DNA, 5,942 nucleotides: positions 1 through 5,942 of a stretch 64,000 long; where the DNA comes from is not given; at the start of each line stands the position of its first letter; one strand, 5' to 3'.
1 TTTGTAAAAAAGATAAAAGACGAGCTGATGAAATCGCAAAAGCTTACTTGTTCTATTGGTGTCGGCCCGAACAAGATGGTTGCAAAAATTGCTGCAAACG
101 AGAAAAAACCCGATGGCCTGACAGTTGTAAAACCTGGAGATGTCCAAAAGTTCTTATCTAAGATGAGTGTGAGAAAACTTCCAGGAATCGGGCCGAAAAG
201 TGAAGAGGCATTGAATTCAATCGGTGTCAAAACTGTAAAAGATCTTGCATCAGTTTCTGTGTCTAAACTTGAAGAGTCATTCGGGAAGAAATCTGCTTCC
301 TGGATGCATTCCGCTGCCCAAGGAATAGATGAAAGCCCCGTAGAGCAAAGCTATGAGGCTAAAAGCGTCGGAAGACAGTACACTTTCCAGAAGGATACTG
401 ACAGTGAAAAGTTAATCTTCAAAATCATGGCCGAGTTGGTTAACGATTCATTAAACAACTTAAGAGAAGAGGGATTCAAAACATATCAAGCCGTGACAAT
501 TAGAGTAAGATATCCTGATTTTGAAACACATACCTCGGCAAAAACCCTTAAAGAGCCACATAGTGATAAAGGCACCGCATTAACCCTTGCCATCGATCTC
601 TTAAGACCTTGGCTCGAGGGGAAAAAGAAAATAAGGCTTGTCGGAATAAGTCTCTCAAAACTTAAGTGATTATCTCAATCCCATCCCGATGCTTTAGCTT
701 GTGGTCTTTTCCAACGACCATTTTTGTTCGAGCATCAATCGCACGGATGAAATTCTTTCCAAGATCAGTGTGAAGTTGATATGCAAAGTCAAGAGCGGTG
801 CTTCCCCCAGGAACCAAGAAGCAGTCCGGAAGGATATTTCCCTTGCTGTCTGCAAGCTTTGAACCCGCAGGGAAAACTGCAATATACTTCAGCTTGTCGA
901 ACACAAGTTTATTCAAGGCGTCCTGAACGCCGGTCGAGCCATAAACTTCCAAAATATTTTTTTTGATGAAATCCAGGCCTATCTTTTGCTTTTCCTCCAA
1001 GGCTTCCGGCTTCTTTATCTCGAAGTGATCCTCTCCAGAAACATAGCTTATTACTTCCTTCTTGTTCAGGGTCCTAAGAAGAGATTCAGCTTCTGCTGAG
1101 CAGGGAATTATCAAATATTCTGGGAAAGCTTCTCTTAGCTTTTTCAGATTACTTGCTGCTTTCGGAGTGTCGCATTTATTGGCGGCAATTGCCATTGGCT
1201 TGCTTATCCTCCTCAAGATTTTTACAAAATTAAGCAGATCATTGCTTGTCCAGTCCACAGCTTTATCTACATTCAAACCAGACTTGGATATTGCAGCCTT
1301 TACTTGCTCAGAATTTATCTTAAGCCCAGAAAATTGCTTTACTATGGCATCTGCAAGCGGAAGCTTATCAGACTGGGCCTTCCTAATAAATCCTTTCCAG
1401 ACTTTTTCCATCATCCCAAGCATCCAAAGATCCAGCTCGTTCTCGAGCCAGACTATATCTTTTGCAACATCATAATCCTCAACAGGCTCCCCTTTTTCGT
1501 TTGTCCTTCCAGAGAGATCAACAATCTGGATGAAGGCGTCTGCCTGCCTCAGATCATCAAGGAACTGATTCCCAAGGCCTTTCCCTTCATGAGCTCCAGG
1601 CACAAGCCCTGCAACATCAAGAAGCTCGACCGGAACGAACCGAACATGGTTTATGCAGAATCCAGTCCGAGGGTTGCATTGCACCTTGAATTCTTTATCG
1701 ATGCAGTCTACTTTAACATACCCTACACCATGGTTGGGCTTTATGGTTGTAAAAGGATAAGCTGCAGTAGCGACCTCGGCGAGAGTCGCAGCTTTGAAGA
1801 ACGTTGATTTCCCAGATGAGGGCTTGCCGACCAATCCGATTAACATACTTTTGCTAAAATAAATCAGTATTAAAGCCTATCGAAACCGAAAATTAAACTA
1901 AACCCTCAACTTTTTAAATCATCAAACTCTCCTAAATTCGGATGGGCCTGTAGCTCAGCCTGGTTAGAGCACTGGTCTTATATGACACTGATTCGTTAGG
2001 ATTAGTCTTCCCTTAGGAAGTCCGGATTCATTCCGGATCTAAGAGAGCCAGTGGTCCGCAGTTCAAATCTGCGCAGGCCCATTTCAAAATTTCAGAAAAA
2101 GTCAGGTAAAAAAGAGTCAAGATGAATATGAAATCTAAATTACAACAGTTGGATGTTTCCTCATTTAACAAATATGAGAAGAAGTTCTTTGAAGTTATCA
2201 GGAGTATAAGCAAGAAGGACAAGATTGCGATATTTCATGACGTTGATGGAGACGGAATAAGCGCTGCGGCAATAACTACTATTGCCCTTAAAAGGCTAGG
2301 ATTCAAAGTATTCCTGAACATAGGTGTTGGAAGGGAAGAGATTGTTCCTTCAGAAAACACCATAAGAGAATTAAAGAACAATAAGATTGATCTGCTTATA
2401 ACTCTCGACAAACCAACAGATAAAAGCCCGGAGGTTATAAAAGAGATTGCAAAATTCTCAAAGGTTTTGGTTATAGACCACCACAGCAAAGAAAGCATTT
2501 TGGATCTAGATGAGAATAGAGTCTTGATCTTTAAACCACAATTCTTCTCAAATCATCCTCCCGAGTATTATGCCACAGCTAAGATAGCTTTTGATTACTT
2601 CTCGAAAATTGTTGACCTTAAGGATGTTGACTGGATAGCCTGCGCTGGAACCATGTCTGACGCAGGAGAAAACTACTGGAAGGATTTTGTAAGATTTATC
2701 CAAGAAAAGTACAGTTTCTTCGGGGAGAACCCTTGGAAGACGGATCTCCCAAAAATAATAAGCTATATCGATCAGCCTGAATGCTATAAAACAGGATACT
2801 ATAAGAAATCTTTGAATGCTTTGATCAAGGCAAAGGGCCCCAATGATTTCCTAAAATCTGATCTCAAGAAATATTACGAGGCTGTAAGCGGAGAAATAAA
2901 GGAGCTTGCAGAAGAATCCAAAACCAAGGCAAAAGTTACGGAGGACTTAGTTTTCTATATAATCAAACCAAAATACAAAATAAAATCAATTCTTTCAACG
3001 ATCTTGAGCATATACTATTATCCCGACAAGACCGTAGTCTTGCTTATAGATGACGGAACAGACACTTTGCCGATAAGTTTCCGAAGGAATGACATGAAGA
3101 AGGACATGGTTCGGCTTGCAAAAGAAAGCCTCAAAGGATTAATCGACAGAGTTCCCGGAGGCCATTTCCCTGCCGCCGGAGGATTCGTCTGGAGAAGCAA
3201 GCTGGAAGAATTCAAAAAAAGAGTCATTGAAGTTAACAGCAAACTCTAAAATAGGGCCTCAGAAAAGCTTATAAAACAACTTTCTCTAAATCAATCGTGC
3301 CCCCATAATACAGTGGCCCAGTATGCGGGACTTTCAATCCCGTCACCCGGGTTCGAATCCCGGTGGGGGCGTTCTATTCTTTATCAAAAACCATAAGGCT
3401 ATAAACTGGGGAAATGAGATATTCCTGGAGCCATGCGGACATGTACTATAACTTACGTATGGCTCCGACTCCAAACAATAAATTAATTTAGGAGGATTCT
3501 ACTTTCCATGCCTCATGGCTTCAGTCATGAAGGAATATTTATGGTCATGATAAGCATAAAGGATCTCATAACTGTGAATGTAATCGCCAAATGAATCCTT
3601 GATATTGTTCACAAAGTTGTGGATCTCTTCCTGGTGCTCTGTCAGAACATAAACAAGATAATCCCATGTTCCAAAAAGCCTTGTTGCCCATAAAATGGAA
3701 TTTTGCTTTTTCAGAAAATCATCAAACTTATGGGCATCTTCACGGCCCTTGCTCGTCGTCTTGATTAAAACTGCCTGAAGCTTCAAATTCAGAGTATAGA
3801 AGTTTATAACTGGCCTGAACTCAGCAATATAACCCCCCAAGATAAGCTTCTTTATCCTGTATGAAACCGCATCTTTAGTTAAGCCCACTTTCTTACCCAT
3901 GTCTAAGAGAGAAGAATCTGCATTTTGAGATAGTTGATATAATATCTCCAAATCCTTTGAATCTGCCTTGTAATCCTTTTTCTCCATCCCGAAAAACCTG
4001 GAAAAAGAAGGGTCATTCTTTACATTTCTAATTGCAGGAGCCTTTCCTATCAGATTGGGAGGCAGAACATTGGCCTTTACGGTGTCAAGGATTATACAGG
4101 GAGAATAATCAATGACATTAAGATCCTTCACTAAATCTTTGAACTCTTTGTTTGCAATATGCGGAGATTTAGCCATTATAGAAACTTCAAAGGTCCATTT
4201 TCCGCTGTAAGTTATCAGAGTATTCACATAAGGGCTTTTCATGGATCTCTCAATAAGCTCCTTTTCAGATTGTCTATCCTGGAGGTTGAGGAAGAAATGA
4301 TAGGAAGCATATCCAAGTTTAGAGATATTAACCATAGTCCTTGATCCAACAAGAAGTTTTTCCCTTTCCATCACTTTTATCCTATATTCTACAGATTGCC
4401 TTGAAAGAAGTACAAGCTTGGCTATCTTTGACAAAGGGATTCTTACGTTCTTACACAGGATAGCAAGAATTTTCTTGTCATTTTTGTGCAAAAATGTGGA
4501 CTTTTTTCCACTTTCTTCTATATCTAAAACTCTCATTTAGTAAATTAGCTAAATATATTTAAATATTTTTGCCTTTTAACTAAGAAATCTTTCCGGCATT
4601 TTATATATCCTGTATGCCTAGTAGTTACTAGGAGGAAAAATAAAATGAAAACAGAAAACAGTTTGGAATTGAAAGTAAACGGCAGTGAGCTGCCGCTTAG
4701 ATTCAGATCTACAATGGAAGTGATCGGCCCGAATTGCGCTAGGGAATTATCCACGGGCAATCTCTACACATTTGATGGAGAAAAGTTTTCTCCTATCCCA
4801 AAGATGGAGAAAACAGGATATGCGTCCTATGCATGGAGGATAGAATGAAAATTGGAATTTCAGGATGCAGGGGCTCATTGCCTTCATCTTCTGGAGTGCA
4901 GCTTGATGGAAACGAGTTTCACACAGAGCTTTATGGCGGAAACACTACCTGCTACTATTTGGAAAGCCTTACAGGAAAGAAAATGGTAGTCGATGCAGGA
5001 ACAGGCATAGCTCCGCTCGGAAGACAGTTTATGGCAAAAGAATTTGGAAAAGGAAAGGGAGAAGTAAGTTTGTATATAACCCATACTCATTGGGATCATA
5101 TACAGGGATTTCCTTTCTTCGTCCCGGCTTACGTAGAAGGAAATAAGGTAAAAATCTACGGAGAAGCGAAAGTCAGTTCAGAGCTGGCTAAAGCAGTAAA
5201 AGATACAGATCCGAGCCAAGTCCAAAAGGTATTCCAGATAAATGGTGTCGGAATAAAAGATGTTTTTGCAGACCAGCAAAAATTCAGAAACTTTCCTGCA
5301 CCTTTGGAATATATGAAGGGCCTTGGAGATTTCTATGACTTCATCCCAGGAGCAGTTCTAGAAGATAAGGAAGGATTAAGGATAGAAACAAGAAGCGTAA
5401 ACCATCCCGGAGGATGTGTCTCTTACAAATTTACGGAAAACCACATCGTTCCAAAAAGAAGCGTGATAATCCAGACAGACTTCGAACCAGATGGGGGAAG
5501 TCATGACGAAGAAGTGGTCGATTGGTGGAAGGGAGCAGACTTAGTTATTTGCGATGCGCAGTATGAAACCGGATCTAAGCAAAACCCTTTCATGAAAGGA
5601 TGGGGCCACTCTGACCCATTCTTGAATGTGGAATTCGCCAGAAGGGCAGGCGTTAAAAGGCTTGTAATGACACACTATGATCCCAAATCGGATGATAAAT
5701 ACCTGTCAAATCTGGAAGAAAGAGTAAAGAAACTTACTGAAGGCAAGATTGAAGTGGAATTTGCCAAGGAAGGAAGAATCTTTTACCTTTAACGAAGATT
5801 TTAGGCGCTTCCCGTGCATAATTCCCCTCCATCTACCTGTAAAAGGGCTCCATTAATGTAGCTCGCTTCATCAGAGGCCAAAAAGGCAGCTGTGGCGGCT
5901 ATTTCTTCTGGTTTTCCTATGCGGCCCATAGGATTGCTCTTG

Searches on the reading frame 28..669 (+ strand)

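Call 54: search_protein_families(library=pfam, proteins=[window:28-669:+], max_evalue=0.001)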
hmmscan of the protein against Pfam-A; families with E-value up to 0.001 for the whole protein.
window:28-669:+ (213 aa): 6 families
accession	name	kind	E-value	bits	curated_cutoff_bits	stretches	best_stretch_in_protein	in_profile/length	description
PF11799.13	IMS_C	-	1.8e-16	60.9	20.7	1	112-212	2-99/109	impB/mucB/samB family C-terminal domain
PF21999.2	IMS_HHH_1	-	4.4e-13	49.9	27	1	50-101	2-53/53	DNA polymerase-iota, thumb domain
PF11798.14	IMS_HHH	-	9.6e-09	35.4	24.4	1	36-67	1-32/32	IMS family HHH motif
PF14520.12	HHH_5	-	1.6e-07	32.1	27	1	50-91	6-49/57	Helix-hairpin-helix domain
PF21704.3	POLH-Rev1_HhH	-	8.9e-07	29.5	27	1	48-100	3-56/56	DNApol eta/Rev1, HhH motif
PF00817.25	IMS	-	0.00024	21.5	23.2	1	4-24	128-148/148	impB/mucB/samB family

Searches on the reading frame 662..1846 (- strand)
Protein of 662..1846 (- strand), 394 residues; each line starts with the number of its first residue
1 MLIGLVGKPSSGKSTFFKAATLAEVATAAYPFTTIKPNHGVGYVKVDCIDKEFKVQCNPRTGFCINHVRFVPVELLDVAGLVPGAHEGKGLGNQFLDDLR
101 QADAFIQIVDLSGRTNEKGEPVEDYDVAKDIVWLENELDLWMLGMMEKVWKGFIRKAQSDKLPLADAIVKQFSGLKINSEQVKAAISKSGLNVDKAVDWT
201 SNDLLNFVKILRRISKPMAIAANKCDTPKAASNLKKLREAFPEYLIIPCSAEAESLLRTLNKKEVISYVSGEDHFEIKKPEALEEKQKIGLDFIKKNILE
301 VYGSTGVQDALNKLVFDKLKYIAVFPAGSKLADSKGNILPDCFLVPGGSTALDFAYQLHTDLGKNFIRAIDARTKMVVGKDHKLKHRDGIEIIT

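Call 54: search_protein_families(library=pfam, proteins=[window:662-1846:-], max_evalue=0.001)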
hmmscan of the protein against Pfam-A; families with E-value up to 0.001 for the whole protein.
window:662-1846:- (394 aa): 4 families
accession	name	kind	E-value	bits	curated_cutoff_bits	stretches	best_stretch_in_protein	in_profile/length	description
PF08438.16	YGR210-like_G4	-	2.6e-32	111.9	24.7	1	221-326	1-105/108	Obg-like GTPase YGR210-like, G4 motif-containing domain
PF01926.29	MMR_HSR1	-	5.3e-15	56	21.9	1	3-125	2-99/113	50S ribosome-binding GTPase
PF02824.27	TGS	-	4.6e-12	46.2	22.2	1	340-394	6-60/60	TGS domain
PF02421.24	FeoB_N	-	0.00076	19.5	27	0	3-41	3-41/156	Ferrous iron transport protein B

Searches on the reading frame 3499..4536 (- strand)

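Call 54: search_protein_families(library=pfam, proteins=[window:3499-4536:-], max_evalue=0.001)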
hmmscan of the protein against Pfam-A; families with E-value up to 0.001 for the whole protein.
window:3499-4536:- (345 aa): 5 families
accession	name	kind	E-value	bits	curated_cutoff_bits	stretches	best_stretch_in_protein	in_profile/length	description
PF13404.12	HTH_AsnC-type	-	1.1e-19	70.4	27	2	192-231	2-41/42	AsnC-type helix-turn-helix domain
PF13412.12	HTH_24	-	7.4e-19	67.5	21.9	2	17-60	2-45/48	Winged helix-turn-helix DNA-binding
PF01037.27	AsnC_trans_reg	-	8.3e-06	26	25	1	256-312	1-56/73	Lrp/AsnC ligand binding domain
PF12802.13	MarR_2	-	8.7e-06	26.3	27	0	196-238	8-51/61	MarR family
PF01047.28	MarR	-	5e-05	23.5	24.6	0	196-237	6-47/59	MarR family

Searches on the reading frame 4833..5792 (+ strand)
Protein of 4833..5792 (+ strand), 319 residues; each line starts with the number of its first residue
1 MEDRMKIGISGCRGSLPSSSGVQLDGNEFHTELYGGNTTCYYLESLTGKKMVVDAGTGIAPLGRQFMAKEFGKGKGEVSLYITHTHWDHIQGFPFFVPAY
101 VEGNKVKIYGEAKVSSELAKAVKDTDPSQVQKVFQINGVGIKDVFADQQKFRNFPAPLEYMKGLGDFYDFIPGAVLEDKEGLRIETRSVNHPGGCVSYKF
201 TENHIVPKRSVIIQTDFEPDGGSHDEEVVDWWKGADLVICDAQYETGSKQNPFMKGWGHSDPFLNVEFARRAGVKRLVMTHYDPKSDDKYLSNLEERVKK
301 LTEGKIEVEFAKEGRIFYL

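Call 25: search_protein_families(library=pfam, proteins=[window:4833-5792:+], max_evalue=0.001)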
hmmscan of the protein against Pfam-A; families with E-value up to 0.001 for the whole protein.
window:4833-5792:+ (319 aa): 2 families
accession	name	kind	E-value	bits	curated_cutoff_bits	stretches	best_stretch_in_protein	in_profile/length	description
PF12706.13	Lactamase_B_2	-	4.6e-12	46.4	27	1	81-282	35-200/200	Beta-lactamase superfamily domain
PF00753.33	Lactamase_B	-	0.0001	22.7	22.7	1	35-100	3-67/196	Metallo-beta-lactamase superfamily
